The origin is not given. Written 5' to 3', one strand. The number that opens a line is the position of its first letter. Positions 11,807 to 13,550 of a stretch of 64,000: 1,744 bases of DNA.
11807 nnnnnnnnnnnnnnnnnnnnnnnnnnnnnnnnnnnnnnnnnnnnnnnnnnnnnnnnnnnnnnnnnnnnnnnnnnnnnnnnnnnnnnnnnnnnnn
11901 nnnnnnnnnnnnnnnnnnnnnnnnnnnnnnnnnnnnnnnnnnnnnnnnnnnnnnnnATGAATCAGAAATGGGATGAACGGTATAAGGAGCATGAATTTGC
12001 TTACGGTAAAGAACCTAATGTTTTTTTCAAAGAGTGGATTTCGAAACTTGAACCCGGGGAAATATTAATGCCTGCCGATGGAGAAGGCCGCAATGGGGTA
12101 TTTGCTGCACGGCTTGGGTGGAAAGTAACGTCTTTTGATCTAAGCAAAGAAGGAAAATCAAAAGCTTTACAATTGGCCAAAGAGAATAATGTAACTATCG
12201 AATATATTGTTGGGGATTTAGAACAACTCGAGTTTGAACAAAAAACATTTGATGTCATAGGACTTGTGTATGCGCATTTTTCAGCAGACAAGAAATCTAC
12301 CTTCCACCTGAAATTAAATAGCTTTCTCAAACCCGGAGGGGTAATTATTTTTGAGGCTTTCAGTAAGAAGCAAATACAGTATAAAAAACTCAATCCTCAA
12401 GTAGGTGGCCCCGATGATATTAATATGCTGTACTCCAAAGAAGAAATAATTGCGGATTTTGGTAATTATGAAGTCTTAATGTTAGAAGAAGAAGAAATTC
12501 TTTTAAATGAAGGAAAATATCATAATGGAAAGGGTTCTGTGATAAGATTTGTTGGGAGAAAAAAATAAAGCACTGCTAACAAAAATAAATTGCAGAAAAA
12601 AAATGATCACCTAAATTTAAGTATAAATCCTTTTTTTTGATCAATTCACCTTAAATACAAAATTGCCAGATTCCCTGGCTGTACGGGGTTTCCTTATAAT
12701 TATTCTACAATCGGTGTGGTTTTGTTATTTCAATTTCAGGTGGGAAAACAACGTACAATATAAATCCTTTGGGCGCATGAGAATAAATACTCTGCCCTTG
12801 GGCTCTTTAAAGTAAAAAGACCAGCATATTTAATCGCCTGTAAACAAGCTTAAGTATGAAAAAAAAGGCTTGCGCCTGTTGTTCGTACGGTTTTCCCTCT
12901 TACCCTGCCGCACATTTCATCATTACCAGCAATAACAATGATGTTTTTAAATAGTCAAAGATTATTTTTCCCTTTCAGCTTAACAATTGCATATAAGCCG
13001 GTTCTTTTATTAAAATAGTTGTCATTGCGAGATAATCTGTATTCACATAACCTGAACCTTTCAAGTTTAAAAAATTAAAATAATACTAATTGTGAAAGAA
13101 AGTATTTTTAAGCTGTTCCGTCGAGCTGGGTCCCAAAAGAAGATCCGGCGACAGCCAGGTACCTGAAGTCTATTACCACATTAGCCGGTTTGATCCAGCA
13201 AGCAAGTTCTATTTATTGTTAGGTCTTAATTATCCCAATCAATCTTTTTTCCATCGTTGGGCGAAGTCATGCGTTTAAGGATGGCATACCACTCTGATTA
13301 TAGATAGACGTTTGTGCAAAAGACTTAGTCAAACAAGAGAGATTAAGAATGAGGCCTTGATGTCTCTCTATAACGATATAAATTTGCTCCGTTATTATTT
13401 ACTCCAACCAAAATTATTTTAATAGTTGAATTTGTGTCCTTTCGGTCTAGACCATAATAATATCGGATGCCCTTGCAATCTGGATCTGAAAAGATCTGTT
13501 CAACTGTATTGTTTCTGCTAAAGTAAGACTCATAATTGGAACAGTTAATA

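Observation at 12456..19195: About 105-bp duplication of the methyltransferase 3' end brackets a ~6.6-kb segment; substitutions are mostly synonymous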

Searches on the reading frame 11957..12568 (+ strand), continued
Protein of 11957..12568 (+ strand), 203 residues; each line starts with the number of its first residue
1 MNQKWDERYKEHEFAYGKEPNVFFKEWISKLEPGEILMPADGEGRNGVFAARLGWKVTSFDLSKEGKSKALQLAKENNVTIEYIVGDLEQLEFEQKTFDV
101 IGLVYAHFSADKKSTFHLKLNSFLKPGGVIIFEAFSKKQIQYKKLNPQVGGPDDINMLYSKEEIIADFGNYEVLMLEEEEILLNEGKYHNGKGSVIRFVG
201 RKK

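Call 83: search_protein_families(library=ncbifam, proteins=[window:11957-12568:+], max_evalue=0.01)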
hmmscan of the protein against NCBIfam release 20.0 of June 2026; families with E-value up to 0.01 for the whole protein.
window:11957-12568:+ (203 aa): 21 families
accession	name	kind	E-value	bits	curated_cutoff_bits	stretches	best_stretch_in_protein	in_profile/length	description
TIGR01983.1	UbiG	equivalog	1.4e-07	31.1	102.95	1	51-142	68-161/228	bifunctional 2-polyprenyl-6-hydroxyphenol methylase/3-demethylubiquinol 3-O-methyltransferase UbiG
NF045649.1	2X_seleno_MduS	exception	1.9e-07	30.4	380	1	3-143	9-158/338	methyltransferase domain-containing selenoprotein MduS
TIGR02072.1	BioC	equivalog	1.2e-06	28.5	184.95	1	69-179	69-179/244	malonyl-ACP O-methyltransferase BioC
NF007610.0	PRK10258.1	equivalog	2.8e-06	26.8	342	1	40-140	50-146/251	malonyl-ACP O-methyltransferase BioC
NF008992.0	PRK12335.1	equivalog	7.3e-06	25.3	303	1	29-101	119-190/289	SAM-dependent methyltransferase TehB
TIGR00477.1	tehB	equivalog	2e-05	24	219.5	1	28-129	69-171/238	tellurite resistance methyltransferase TehB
NF001241.0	PRK00216.1-2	equivalog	0.00011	21.9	327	1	33-141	51-156/231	demethylmenaquinone methyltransferase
NF001240.0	PRK00216.1-1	equivalog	0.00013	21.1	378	1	80-141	116-177/251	bifunctional demethylmenaquinone methyltransferase/2-methoxy-6-polyprenyl-1,4-benzoquinol methylase UbiE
NF045823.1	PthPhpthDimycoMt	equivalog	0.00015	21.1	300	1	58-138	94-172/256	phthiotriol/phenolphthiotriol dimycocerosates methyltransferase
NF041675.1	sarc_dimgly_tmase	equivalog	0.00016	21.7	550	1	44-133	79-170/278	sarcosine/dimethylglycine N-methyltransferase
NF041820.1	daptide_MTase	equivalog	0.00033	20.2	175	1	33-177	37-188/243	daptide-type RiPP biosynthesis methyltransferase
TIGR01934.1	MenG_MenH_UbiE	subfamily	0.00093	18.6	158.35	1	36-140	43-149/223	ubiquinone/menaquinone biosynthesis methyltransferase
NF051855.1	GlySarMtaseBact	equivalog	0.0013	18.4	350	1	3-133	26-159/259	glycine/sarcosine N-methyltransferase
NF001790.0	PRK00517.3-3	equivalog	0.0015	18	269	1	43-133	133-224/262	50S ribosomal protein L11 methyltransferase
NF043040.1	corrin_prot_MT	hypoth_equivalog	0.0024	17.3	180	1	43-131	52-146/216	corrinoid protein-associated methyltransferase CpaM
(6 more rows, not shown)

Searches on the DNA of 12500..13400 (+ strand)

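Call 32: search_rna_families(source=window, start=12500, end=13400, threshold=evalue, max_evalue=1)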
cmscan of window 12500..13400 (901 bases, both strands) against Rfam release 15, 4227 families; matches with E-value up to 1: 0.
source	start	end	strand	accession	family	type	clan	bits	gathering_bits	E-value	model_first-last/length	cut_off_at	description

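Call 46: search_dna_similar(query=window:12569-13342:+, collection=plasmids, mode=distant, max_evalue=0.001)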
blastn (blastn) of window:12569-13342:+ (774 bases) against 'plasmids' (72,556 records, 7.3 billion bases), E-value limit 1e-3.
No match.

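Call 47: search_dna_similar(query=window:12569-13342:+, collection=phages, mode=distant, max_evalue=0.001)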
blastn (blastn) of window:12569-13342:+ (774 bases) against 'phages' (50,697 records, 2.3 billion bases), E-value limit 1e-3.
No match.
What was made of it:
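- Tried and rejected: Distant blastn of that stretch against phages and plasmids: no match (calls 46, 47).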

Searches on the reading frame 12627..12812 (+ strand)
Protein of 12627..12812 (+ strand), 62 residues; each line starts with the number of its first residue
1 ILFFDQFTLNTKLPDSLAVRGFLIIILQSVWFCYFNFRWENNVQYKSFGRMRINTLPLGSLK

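Call 45: search_protein_families(library=pfam, proteins=[window:12627-12812:+], max_evalue=10)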
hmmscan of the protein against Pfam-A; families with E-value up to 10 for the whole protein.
seq(62 aa): 1 family
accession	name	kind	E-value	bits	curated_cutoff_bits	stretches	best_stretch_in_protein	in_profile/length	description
PF11877.13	DUF3397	-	0.034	14.8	25.9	1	5-51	45-91/112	Protein of unknown function (DUF3397)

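Call 67: search_protein_families(library=phrogs, proteins=[window:12627-12812:+], max_evalue=1)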
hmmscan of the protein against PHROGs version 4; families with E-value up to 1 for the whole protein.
seq(62 aa): 0 families

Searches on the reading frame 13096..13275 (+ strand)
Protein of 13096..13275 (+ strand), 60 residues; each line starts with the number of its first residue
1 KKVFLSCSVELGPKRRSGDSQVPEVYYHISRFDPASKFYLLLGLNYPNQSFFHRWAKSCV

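Call 45: search_protein_families(library=pfam, proteins=[window:13096-13275:+], max_evalue=10)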
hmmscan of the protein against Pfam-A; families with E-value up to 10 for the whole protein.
seq(60 aa): 0 families

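Call 67: search_protein_families(library=phrogs, proteins=[window:13096-13275:+], max_evalue=1)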
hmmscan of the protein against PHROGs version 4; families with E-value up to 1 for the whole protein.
seq(60 aa): 2 families
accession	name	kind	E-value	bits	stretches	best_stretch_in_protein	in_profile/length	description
phrog_17304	-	unknown function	0.00036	20.9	1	8-49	77-120/246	-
phrog_22900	-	unknown function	0.5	11.6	1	14-49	20-55/109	-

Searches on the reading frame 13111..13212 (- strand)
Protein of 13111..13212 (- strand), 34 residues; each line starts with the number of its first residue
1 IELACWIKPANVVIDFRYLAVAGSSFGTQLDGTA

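Call 45: search_protein_families(library=pfam, proteins=[window:13111-13212:-], max_evalue=10)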
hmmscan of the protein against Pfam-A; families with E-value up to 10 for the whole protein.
seq(34 aa): 0 families
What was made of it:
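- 13111..13242 (+): Decayed fragment of a YafK/LdtF-like L,D-transpeptidase gene inside the 'ORF-free' stretch. A possible former start is the ATG at 12856. The fragment is cut off by the 3' end of the next gene. No Pfam hit (call 45).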

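Call 67: search_protein_families(library=phrogs, proteins=[window:13111-13212:-], max_evalue=1)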
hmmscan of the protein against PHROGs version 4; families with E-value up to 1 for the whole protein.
seq(34 aa): 0 families
